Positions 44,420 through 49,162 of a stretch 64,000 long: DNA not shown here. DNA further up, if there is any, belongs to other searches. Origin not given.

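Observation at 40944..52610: Six defence-type genes chained into one apparent minus-strand operon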

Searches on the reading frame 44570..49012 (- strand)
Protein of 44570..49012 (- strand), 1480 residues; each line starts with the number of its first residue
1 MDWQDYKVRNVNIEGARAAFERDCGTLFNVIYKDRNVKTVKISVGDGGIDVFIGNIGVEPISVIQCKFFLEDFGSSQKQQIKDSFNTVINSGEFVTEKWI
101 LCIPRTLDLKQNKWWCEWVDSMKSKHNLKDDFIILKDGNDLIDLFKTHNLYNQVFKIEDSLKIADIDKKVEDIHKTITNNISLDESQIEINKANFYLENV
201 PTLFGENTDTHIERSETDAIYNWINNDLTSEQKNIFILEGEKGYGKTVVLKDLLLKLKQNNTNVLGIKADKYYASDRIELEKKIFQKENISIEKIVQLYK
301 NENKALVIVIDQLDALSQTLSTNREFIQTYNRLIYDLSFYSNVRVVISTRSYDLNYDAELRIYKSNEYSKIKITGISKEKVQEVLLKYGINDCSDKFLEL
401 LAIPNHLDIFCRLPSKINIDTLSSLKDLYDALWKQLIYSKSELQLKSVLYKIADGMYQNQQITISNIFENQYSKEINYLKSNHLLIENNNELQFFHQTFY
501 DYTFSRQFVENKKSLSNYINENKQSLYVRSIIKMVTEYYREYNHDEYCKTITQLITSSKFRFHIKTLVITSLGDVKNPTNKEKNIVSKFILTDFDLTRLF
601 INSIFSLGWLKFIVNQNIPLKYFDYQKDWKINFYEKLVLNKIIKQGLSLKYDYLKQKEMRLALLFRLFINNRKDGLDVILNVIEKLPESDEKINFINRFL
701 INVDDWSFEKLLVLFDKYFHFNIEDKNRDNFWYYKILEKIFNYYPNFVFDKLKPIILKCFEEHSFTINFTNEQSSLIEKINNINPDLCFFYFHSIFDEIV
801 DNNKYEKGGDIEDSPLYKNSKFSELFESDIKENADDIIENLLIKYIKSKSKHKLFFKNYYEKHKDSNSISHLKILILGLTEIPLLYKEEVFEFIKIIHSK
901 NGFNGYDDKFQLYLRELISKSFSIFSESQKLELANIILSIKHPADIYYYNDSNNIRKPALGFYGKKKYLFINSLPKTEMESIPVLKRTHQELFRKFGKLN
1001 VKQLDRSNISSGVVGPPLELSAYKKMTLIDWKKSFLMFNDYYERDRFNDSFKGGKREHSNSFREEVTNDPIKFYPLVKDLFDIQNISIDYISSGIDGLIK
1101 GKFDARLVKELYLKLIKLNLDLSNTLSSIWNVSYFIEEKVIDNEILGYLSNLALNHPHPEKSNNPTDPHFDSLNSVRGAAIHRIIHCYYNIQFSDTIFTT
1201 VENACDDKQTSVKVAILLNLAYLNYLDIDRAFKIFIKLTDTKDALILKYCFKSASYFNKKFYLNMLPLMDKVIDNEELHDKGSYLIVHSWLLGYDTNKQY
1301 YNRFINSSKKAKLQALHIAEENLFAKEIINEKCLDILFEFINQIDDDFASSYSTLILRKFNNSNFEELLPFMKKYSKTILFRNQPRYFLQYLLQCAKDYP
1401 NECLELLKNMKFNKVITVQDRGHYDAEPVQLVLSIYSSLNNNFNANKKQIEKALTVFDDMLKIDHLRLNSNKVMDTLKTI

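Call 3: search_protein_families(library=pfam, proteins=[window:44570-49012:-], max_evalue=0.01)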
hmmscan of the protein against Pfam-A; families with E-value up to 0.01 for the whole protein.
window:44570-49012:- (1480 aa): 10 families
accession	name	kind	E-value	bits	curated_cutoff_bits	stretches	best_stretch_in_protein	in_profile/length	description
PF25199.1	nSTAND_NTPase5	-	1.4e-07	31.9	34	1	211-321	19-113/145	Novel STAND NTPase 5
PF05729.18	NACHT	-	1.1e-05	25.8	26.7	1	236-390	3-165/167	NACHT domain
PF13401.12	AAA_22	-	2.1e-05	25.2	27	1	232-329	4-103/130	AAA domain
PF00004.35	AAA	-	4.9e-05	24.2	21.2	1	237-354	2-113/131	ATPase family associated with various cellular activities (AAA)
PF20720.3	nSTAND3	-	0.00027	21.1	27.2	1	231-385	15-149/155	Novel STAND NTPase 3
PF13173.12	AAA_14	-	0.00041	20.8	27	1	233-330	2-88/129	AAA domain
PF12775.13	AAA_7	-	0.0018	18.3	25.8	1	221-278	22-78/181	P-loop containing dynein motor region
PF13191.12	AAA_16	-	0.0033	18.4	32.6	0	229-273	20-66/167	AAA ATPase domain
PF05970.20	PIF1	-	0.0057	16.7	25.9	0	216-267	5-56/223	PIF1-like helicase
PF13156.12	Mrr_cat_2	-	0.0077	16.6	22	0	40-100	23-81/127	Restriction endonuclease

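Call 4: search_protein_families(library=padloc, proteins=[window:44570-49012:-], max_evalue=0.01)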
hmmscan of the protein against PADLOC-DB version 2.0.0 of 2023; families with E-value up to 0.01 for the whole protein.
window:44570-49012:- (1480 aa): 2 families
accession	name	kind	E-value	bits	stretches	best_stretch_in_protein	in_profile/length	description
PDLC03851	LmuA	-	4.4e-22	77.4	1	8-178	18-188/343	-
PDLC04702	PDC-M54A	-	9.6e-10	34.6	1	236-520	320-621/1621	-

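Call 12: find_homologous_proteins(query=window:44570-49012:-, max_evalue=0.00001)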
Query window:44570-49012:- (1480 aa): 307 proteins with E <= 0.00001 among 8000 candidates; the best 120 are listed.
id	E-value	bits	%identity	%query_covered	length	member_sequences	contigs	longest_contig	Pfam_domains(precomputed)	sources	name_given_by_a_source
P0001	0.0e+0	3296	100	100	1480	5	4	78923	PF05729.19,PF13401.13,PF25199.2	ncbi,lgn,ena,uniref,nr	ncbi:AAA family ATPase [uncultured Flavobacterium sp.]|uniref:AAA family ATPase n=1 Tax=uncultured F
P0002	0.0e+0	3217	97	100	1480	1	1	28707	PF05729.19,PF13401.13,PF25199.2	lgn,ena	-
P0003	0.0e+0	2944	89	100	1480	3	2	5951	PF05729.19,PF00004.36,PF13401.13,PF25199.2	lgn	-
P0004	0.0e+0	2932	89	100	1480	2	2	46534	PF05729.19,PF25199.2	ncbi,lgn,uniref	ncbi:NACHT domain-containing protein [Flavobacterium sp.]|uniref:NACHT domain-containing protein n=1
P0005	0.0e+0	2924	88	100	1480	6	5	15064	PF05729.19,PF00004.36,PF13401.13,PF25199.2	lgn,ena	-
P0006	0.0e+0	2917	88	100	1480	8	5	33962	PF05729.19,PF25199.2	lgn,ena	-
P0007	0.0e+0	2902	87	100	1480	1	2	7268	PF05729.19,PF00004.36,PF13401.13,PF25199.2,PF20720.4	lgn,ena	-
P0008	0.0e+0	2630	79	100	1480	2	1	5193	PF00004.36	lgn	-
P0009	0.0e+0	2510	76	100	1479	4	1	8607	PF05729.19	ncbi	-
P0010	0.0e+0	2502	75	100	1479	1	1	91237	PF00004.36,PF13401.13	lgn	-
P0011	0.0e+0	2464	75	100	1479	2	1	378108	PF05729.19,PF00004.36,PF13401.13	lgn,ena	-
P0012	0.0e+0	2450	74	100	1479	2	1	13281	PF05729.19,PF00004.36,PF13401.13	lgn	-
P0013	0.0e+0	2443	74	100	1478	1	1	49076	-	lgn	-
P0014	0.0e+0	2134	66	100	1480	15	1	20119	PF05729.19,PF13401.13,PF25199.2,PF20720.4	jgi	jgi:hypothetical protein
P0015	0.0e+0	2007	62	100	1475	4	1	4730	-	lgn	-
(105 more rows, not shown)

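Call 14: find_related_loci(query=A1, collection=genome_contigs, flank=10000)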
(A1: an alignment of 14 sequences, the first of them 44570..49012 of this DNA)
Query A1 (1480 aa) in genome_contigs; peptide patterns used: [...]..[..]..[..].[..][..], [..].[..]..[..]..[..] (x = any residue, [..] = any of these).
261 stretches matched a pattern; 237 encode a relative of the query (tblastn E <= 1e-3); the best 80 are kept; 79 distinct loci.
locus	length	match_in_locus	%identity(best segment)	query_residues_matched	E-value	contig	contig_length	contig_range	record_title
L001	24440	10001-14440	86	1-1480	0e+0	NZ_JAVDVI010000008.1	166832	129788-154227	Flavobacterium arsenatis strain 3773 Ga0454464_08, whole genome shotgun sequence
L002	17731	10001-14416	51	1-1477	0e+0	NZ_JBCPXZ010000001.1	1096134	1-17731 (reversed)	Flavobacterium sp. D4 NODE_1_length_1096134_cov_114.666210, whole genome shotgun sequence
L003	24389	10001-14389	46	8-1475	0e+0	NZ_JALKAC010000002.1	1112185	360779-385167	Flavobacterium sp. HSC-32F16 Ga0493906_02, whole genome shotgun sequence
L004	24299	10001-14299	46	15-1477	0e+0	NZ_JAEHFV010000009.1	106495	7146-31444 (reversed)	Flavobacterium agrisoli strain SE-1-e NODE_9_length_106495_cov_40.282650, whole genome shotgun sequence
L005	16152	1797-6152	43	8-1477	0e+0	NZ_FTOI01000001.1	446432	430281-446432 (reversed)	Kaistella chaponensis strain DSM 23145, whole genome shotgun sequence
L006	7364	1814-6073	44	47-1477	0e+0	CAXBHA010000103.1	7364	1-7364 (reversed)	MAG TPA_asm: uncultured Yeosuana sp. isolate ERR2762172_binner13_Refined_20 genome assembly, contig: ERZ3421874.4939, wh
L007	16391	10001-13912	46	171-1474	0e+0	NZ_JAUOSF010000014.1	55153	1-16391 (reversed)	Tamlana sp. 2_MG-2023 strain B2R14_2 LDKKHJEO_14, whole genome shotgun sequence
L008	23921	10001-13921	46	171-1477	0e+0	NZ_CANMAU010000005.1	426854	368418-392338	Uncultured Algibacter sp. isolate 4-491.fasta NODE_5, whole genome shotgun sequence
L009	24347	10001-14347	43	8-1478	0e+0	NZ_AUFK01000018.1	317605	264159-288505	Epilithonimonas caeni DSM 17710 K319DRAFT_scaffold00007.7_C, whole genome shotgun sequence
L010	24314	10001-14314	43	14-1477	0e+0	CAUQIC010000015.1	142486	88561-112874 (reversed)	MAG TPA_asm: uncultured Chryseobacterium sp. isolate ERR9968906_bin.50_MetaWRAP_v1.3_MAG genome assembly, contig: ERZ216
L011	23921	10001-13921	45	171-1474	0e+0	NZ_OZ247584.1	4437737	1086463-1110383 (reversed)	MAG: Flagellimonas sp. isolate 4e3ecda8-ff93-456c-a33b-78aeac6816de chromosome 1, complete sequence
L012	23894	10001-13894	46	182-1474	0e+0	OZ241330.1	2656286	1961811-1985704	MAG: Flavobacteriaceae bacterium isolate fa1de417-fa23-45fd-b87b-4e01705e62a1 genome assembly, chromosome: 1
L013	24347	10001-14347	42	8-1478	0e+0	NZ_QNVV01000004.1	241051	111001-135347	Chryseobacterium pennipullorum strain 7_F195 CONTIG04, whole genome shotgun sequence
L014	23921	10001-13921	44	171-1474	0e+0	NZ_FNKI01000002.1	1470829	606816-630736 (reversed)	Flagellimonas zhangzhouensis strain CGMCC 1.11028, whole genome shotgun sequence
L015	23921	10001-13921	44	171-1474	0e+0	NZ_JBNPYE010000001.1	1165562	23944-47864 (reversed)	Flagellimonas lutimaris strain A26-3 NODE_1_length_1165562_cov_36.357846, whole genome shotgun sequence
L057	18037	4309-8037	31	210-1480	4e-160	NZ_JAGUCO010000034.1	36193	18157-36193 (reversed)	Carboxylicivirga linearis strain FB218 scaffold_34_length=36194, whole genome shotgun sequence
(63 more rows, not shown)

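Call 18: find_encoding_contigs(protein=P0002, flank=10000, max_places=3)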
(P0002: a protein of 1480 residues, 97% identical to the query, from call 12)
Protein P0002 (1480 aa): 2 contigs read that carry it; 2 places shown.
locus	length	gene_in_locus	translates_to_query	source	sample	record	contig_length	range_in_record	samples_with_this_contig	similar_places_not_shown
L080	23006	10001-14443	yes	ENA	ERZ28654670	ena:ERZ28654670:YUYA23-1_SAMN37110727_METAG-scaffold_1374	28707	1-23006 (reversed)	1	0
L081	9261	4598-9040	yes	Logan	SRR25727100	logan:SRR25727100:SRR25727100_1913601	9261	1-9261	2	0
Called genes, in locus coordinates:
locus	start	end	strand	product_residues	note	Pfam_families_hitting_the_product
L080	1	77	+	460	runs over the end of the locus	PF00930:DPPIV_N (weak), PF23381:Beta-prop_IFT122_1st (faint), PF26550:Tricorn_2nd, PF26549:Tricorn_N, PF26550:Tricorn_2nd, PF07676:PD40 (weak), PF26549:Tricorn_N, PF07676:PD40 (weak), +1 more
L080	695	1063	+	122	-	PF14499:DUF4437 (weak), PF12973:Cupin_7, PF07883:Cupin_2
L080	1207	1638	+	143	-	-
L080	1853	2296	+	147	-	PF13412:HTH_24 (faint), PF12802:MarR_2, PF01047:MarR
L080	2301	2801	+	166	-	-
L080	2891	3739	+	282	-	PF09357:RteC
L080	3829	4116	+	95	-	PF12728:HTH_17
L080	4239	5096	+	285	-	-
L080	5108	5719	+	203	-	-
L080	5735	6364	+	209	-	-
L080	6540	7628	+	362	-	PF13207:AAA_17 (faint), PF05496:RuvB_N (weak), PF13191:AAA_16 (weak), PF20720:nSTAND3 (weak), PF00004:AAA, PF05729:NACHT (faint), PF07728:AAA_5 (faint), PF13173:AAA_14 (weak)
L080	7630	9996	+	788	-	PF00082:Peptidase_S8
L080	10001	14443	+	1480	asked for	PF13401:AAA_22 (faint), PF25199:nSTAND_NTPase5 (weak), PF05729:NACHT (weak)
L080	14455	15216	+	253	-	PF01844:HNH (weak)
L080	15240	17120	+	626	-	PF13175:AAA_15, PF13304:AAA_21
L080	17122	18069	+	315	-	-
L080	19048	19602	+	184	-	PF22105:DUF6943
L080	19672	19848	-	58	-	-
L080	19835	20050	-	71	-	-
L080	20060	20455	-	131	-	PF18925:DUF5675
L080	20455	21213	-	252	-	-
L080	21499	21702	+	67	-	-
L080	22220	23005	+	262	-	?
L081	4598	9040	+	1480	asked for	PF13401:AAA_22 (faint), PF25199:nSTAND_NTPase5 (weak), PF05729:NACHT (weak)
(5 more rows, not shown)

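Call 19: find_encoding_contigs(protein=P0004, flank=10000, max_places=3)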
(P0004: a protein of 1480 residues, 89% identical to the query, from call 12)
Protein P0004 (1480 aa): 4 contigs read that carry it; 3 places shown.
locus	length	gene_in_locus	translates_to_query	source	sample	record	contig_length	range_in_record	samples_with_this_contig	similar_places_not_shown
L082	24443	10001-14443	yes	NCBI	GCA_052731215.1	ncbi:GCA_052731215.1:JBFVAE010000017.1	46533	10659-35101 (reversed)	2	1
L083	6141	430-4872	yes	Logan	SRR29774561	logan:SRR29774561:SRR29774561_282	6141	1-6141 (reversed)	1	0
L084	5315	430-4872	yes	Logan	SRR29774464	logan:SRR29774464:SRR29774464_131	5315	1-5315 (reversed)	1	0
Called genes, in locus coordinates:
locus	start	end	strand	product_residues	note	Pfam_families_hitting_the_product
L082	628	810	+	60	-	-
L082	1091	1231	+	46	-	-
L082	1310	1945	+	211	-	-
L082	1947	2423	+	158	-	-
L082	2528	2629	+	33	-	-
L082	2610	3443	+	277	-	PF15931:DUF4747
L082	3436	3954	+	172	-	-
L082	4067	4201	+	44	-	-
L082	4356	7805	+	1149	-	PF27260:Y4jQ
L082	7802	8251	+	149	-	PF00072:Response_reg (weak)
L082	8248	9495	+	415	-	PF00072:Response_reg (weak), PF01048:PNP_UDP_1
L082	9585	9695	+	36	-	-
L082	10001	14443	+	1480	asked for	PF25199:nSTAND_NTPase5 (faint), PF05729:NACHT (weak)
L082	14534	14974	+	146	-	PF13749:HATPase_c_4, PF13412:HTH_24, PF25212:HVO_A0114 (weak)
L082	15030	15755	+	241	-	-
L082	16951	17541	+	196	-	PF22105:DUF6943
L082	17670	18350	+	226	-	PF18735:HEPN_RiboL-PSP (weak)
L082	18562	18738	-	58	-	-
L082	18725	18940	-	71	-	-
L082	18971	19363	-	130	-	PF18925:DUF5675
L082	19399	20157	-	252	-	-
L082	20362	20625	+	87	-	-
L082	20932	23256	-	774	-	PF00141:peroxidase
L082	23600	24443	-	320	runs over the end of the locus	-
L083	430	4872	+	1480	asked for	PF25199:nSTAND_NTPase5 (faint), PF05729:NACHT (weak)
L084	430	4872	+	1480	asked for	PF25199:nSTAND_NTPase5 (faint), PF05729:NACHT (weak)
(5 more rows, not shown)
